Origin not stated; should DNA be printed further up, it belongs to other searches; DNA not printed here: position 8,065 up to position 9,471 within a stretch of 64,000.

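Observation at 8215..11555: Three overlapping genes of unknown function: cytoplasmic diiron oxygenase + secreted parallel beta-helix protein + diheme c-type cytochrome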

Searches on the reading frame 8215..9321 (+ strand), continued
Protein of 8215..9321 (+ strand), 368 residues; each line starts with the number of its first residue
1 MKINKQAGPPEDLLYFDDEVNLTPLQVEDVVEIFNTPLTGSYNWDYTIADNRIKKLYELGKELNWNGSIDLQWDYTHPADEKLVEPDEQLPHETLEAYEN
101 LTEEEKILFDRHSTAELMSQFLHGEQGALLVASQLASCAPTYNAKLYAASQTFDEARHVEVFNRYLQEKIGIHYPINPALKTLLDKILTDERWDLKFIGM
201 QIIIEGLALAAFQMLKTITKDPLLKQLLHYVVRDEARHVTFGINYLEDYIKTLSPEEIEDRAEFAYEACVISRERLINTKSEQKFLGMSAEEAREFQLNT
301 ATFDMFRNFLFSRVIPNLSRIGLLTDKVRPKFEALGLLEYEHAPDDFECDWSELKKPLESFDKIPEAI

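Call 42: get_annotated_region(hit=H5, flank=7000)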
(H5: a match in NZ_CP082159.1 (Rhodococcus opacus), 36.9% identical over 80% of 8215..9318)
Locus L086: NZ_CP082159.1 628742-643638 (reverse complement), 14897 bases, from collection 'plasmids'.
description: Rhodococcus opacus strain DSM 44186 plasmid pRop44186_a, complete sequence
organism: Rhodococcus opacus (NCBI taxid 37919)
taxonomy: Bacteria; Actinomycetota; Actinomycetes; Mycobacteriales; Nocardiaceae; Rhodococcus; Rhodococcus opacus
host: -; source: bacterial isolate,soil; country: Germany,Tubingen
typing (MOB-suite, as given by PLSDB): mobilizable; replicon rep_cluster_313; relaxase MOBP,MOBP
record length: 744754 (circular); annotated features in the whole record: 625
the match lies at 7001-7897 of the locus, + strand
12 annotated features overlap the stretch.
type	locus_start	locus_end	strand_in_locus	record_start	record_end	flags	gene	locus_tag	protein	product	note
CDS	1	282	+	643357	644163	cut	-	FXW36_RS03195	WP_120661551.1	crotonase/enoyl-CoA hydratase family protein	-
CDS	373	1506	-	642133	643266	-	-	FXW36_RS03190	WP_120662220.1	IS630 family transposase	-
CDS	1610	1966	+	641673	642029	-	-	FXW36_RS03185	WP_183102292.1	hypothetical protein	-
CDS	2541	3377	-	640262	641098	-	-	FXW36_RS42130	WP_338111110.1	transposase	GO:0006313 - DNA transposition [Evidence IEA]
CDS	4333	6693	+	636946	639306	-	-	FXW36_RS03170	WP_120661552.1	molybdopterin-dependent oxidoreductase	-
CDS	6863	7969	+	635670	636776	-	-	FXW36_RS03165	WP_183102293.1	ferritin-like domain-containing protein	-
CDS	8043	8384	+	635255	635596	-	fdxA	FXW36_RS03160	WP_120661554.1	ferredoxin FdxA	-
CDS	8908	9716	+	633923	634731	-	-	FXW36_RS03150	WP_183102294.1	IS5 family transposase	-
CDS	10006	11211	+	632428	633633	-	moeZ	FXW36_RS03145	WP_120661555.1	adenylyltransferase/sulfurtransferase MoeZ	-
CDS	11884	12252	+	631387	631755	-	-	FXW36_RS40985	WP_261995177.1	hypothetical protein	-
CDS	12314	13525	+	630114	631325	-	-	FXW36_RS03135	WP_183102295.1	tyrosine-type recombinase/integrase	GO:0015074 - DNA integration [Evidence IEA]; GO:0006310 - DNA recombination [Evidence IEA]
CDS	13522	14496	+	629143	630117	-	-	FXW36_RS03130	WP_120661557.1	tyrosine-type recombinase/integrase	GO:0015074 - DNA integration [Evidence IEA]; GO:0006310 - DNA recombination [Evidence IEA]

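Call 43: get_annotated_region(hit=H9, flank=7000)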
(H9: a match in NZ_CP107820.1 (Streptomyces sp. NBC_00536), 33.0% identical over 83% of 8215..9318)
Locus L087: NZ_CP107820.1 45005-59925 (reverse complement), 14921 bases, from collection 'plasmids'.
description: Streptomyces sp. NBC_00536 plasmid unnamed1, complete sequence
organism: Streptomyces sp. NBC_00536 (NCBI taxid 2975769)
taxonomy: Bacteria; Actinomycetota; Actinomycetes; Kitasatosporales; Streptomycetaceae; Streptomyces; Streptomyces sp. NBC 00536
host: -; source: -; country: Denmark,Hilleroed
typing (MOB-suite, as given by PLSDB): non-mobilizable; replicon rep_cluster_1789
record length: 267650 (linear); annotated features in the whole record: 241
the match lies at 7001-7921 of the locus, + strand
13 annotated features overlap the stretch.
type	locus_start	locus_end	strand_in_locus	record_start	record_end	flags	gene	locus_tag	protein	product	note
CDS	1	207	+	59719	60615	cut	-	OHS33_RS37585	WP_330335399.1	alpha/beta hydrolase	-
CDS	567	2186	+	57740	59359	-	-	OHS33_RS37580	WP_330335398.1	class I adenylate-forming enzyme family protein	-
CDS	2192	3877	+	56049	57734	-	-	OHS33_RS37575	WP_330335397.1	AMP-binding protein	-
CDS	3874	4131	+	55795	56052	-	-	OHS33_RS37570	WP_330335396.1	acyl carrier protein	-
CDS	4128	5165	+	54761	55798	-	-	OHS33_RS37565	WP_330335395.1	hypothetical protein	-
CDS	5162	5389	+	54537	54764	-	-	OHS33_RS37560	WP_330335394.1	phosphopantetheine-binding protein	-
CDS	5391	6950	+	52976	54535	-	-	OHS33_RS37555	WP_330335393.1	AMP-binding protein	-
CDS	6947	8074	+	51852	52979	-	-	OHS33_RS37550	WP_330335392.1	ferritin-like domain-containing protein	-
CDS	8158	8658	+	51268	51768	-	-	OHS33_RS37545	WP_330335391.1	PaaI family thioesterase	-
CDS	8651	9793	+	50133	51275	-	-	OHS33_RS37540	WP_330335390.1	acyl-CoA dehydrogenase family protein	-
CDS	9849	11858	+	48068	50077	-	-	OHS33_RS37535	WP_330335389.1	FAD/NAD(P)-binding protein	-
CDS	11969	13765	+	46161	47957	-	-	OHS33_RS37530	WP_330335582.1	lyase family protein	-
CDS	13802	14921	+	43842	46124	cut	-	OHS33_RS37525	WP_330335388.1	anthranilate synthase component I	GO:0000162 - tryptophan biosynthetic process [Evidence IEA]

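Call 44: get_annotated_region(hit=H7, flank=7000)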
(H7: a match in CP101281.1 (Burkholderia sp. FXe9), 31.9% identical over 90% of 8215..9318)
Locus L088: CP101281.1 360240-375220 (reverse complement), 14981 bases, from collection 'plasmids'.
description: Burkholderia sp. FXe9 plasmid unnamed1, complete sequence
organism: Burkholderia sp. FXe9 (NCBI taxid 2962884)
taxonomy: Bacteria; Pseudomonadota; Betaproteobacteria; Burkholderiales; Burkholderiaceae; Burkholderia; Burkholderia sp. FXe9
host: -; source: bacteria,soil; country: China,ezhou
typing (MOB-suite, as given by PLSDB): non-mobilizable
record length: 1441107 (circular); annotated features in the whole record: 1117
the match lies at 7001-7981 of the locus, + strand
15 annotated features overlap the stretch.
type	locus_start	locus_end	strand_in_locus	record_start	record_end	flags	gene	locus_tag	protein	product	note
CDS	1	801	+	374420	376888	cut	-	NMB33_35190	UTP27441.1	AMP-binding protein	-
CDS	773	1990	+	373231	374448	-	-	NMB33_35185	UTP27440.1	FtsX-like permease family protein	-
CDS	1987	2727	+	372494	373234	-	-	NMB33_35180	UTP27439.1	outer membrane lipoprotein-sorting protein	-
CDS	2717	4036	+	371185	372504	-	-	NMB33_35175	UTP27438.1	hypothetical protein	-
CDS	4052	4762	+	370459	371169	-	-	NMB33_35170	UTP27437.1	hypothetical protein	-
CDS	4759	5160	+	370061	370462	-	-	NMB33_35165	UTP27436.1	hypothetical protein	-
CDS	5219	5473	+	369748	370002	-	-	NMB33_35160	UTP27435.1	acyl carrier protein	-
CDS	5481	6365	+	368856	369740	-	-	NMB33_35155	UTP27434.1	hypothetical protein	-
CDS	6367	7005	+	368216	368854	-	-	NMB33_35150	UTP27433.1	hypothetical protein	-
CDS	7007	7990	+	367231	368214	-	-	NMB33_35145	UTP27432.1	ferritin-like domain-containing protein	-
CDS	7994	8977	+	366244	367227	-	-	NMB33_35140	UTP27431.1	3-oxoacyl-ACP synthase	-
CDS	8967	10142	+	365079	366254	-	-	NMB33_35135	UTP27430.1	PLP-dependent decarboxylase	-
CDS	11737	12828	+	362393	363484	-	-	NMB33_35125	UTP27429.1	hypothetical protein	-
CDS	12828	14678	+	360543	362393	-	-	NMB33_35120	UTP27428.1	acyl-CoA dehydrogenase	-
CDS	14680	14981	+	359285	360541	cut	-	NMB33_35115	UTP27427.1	citrate/2-methylcitrate synthase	-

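Call 63: find_encoding_contigs(protein=P0002, flank=5000, max_places=3)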
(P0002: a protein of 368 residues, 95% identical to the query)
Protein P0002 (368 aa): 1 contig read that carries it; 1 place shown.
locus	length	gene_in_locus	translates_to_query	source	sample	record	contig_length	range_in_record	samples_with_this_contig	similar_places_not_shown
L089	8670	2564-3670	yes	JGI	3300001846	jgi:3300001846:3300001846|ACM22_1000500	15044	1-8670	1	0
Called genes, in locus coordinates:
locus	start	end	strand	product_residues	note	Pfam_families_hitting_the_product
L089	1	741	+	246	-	?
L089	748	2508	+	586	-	PF06213:CobT, PF11775:CobT_C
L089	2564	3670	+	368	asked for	PF11583:AurF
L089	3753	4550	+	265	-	PF12811:BaxI_1, PF01027:Bax1-I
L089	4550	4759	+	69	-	-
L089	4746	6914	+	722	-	PF13628:DUF4142 (weak), PF03713:DUF305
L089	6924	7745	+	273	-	PF03630:Fumble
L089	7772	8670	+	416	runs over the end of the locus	PF04116:FA_hydroxylase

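Call 66: find_encoding_contigs(protein=window:8215-9321:+, flank=5000, max_places=4)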
Protein window:8215-9321:+ (368 aa): 25 contigs read that carry it; 4 places shown.
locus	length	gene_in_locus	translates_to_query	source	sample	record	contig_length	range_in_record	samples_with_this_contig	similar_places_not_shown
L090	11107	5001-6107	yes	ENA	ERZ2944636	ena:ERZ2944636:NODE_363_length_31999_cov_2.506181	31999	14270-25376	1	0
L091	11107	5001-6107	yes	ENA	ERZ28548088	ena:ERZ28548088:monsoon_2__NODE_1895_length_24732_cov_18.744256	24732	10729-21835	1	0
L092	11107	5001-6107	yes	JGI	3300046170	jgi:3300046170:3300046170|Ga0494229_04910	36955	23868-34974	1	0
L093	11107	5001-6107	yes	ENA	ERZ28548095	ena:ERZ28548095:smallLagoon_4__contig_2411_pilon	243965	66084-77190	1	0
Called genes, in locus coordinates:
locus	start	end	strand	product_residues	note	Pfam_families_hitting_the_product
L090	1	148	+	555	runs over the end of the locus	PF14691:Fer4_20, PF01946:Thi4 (faint), PF00070:Pyr_redox (faint), PF01494:FAD_binding_3 (faint), PF07992:Pyr_redox_2, PF13450:NAD_binding_8 (weak), PF13738:Pyr_redox_3 (faint)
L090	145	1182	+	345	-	PF01208:URO-D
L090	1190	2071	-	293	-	PF02551:Acyl_CoA_thio (weak), PF13622:4HBT_3, PF20789:4HBT_3C, PF02551:Acyl_CoA_thio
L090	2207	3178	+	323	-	PF12556:CobS_N (weak), PF07728:AAA_5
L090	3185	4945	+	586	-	PF06213:CobT (faint), PF11775:CobT_C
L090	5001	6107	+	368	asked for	PF11583:AurF, PF04305:DUF455 (weak)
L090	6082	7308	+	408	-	PF22842:Pel9A-like_beta_helix (weak), PF13229:Beta_helix, PF05048:NosD (weak)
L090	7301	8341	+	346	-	-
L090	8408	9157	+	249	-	PF12811:BaxI_1, PF01027:Bax1-I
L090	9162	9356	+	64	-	-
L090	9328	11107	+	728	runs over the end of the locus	PF03713:DUF305, PF13628:DUF4142 (weak)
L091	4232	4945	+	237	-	PF11775:CobT_C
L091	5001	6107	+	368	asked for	PF11583:AurF, PF04305:DUF455 (weak)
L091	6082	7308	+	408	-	PF22842:Pel9A-like_beta_helix (weak), PF13229:Beta_helix, PF05048:NosD (weak)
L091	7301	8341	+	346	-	-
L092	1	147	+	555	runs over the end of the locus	PF14691:Fer4_20, PF01946:Thi4 (faint), PF00070:Pyr_redox (faint), PF01494:FAD_binding_3 (faint), PF07992:Pyr_redox_2, PF13450:NAD_binding_8 (weak), PF13738:Pyr_redox_3 (faint)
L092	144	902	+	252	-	PF01208:URO-D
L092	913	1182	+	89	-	PF01208:URO-D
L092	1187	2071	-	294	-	PF13622:4HBT_3, PF20789:4HBT_3C, PF02551:Acyl_CoA_thio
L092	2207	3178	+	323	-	PF12556:CobS_N (weak), PF07728:AAA_5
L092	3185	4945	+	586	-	PF06213:CobT, PF11775:CobT_C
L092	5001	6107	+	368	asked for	PF11583:AurF, PF04305:DUF455 (weak)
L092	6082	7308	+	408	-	PF22842:Pel9A-like_beta_helix (weak), PF13229:Beta_helix, PF05048:NosD (weak)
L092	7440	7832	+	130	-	-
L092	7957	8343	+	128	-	-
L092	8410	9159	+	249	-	PF12811:BaxI_1, PF01027:Bax1-I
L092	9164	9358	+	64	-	-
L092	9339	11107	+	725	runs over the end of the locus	PF13628:DUF4142 (weak), PF03713:DUF305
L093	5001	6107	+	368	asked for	PF11583:AurF, PF04305:DUF455 (weak)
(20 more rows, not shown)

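Call 68: find_encoding_contigs(protein=P0077, flank=4000, max_places=2)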
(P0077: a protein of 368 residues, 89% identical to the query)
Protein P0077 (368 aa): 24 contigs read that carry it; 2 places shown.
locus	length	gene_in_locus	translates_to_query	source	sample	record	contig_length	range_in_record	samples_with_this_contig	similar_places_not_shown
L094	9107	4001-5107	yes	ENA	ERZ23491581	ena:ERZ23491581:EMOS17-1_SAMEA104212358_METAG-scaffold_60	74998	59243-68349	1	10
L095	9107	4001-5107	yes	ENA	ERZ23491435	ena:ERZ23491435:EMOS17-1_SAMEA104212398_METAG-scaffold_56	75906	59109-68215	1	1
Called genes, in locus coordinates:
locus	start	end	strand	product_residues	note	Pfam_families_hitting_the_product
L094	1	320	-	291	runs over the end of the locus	PF13622:4HBT_3, PF20789:4HBT_3C, PF02551:Acyl_CoA_thio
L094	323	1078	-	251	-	PF00106:adh_short, PF08659:KR, PF13561:adh_short_C2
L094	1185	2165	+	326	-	PF12556:CobS_N (weak), PF07728:AAA_5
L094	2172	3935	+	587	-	PF06213:CobT, PF11775:CobT_C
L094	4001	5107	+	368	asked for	PF11583:AurF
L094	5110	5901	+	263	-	PF12811:BaxI_1, PF01027:Bax1-I (weak)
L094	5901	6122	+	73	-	-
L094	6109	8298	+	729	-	PF03713:DUF305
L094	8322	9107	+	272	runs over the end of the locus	PF03630:Fumble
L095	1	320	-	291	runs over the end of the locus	PF13622:4HBT_3, PF20789:4HBT_3C, PF02551:Acyl_CoA_thio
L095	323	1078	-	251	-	PF00106:adh_short, PF08659:KR, PF13561:adh_short_C2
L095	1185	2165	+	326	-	PF12556:CobS_N (weak), PF07728:AAA_5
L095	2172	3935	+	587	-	PF06213:CobT, PF11775:CobT_C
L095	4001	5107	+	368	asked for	PF11583:AurF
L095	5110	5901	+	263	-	PF12811:BaxI_1, PF01027:Bax1-I (weak)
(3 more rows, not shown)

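Call 69: find_encoding_contigs(protein=P0107, flank=4000, max_places=2)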
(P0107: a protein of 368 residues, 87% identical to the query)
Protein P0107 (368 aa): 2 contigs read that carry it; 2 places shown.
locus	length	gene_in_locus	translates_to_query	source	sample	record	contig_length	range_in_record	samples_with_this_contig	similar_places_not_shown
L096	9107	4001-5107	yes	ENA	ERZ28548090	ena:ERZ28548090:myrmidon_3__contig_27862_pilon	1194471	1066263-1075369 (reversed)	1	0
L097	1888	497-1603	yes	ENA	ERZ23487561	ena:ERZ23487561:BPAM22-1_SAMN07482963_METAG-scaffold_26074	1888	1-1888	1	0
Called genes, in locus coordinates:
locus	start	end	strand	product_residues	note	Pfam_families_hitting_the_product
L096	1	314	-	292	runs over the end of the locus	PF02551:Acyl_CoA_thio (weak), PF13622:4HBT_3, PF20789:4HBT_3C, PF02551:Acyl_CoA_thio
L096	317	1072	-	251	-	PF00106:adh_short, PF08659:KR, PF13561:adh_short_C2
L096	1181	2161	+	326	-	PF12556:CobS_N, PF07728:AAA_5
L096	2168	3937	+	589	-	PF06213:CobT, PF11775:CobT_C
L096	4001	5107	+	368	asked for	PF11583:AurF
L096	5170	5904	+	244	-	PF12811:BaxI_1, PF01027:Bax1-I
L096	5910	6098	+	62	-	-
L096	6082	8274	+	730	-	PF03713:DUF305, PF13628:DUF4142 (faint)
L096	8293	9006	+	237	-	PF03630:Fumble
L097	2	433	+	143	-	?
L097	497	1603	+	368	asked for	PF11583:AurF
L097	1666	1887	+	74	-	?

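Call 70: find_encoding_contigs(protein=P0006, flank=4000, max_places=2)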
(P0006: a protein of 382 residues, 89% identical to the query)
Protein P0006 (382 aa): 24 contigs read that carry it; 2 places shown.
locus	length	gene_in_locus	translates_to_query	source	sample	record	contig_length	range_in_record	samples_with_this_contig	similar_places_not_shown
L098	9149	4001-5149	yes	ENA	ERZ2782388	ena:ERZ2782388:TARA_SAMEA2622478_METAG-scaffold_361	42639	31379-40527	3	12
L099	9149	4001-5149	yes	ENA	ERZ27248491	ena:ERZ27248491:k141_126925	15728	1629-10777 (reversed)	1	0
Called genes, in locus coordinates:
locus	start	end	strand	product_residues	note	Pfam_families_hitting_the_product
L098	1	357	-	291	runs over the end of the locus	PF13622:4HBT_3, PF20789:4HBT_3C, PF02551:Acyl_CoA_thio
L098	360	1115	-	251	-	PF00106:adh_short, PF08659:KR, PF13561:adh_short_C2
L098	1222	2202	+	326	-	PF12556:CobS_N (faint), PF07728:AAA_5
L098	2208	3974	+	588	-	PF06213:CobT, PF11775:CobT_C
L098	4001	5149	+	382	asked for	PF11583:AurF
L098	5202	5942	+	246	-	PF12811:BaxI_1, PF01027:Bax1-I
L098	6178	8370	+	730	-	PF13628:DUF4142 (faint), PF03713:DUF305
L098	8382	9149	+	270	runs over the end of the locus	PF03630:Fumble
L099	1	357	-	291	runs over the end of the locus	PF13622:4HBT_3, PF20789:4HBT_3C, PF02551:Acyl_CoA_thio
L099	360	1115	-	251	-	PF00106:adh_short, PF08659:KR, PF13561:adh_short_C2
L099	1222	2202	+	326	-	PF12556:CobS_N (faint), PF07728:AAA_5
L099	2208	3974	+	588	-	PF06213:CobT, PF11775:CobT_C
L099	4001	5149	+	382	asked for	PF11583:AurF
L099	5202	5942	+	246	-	PF12811:BaxI_1, PF01027:Bax1-I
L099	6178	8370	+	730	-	PF13628:DUF4142 (faint), PF03713:DUF305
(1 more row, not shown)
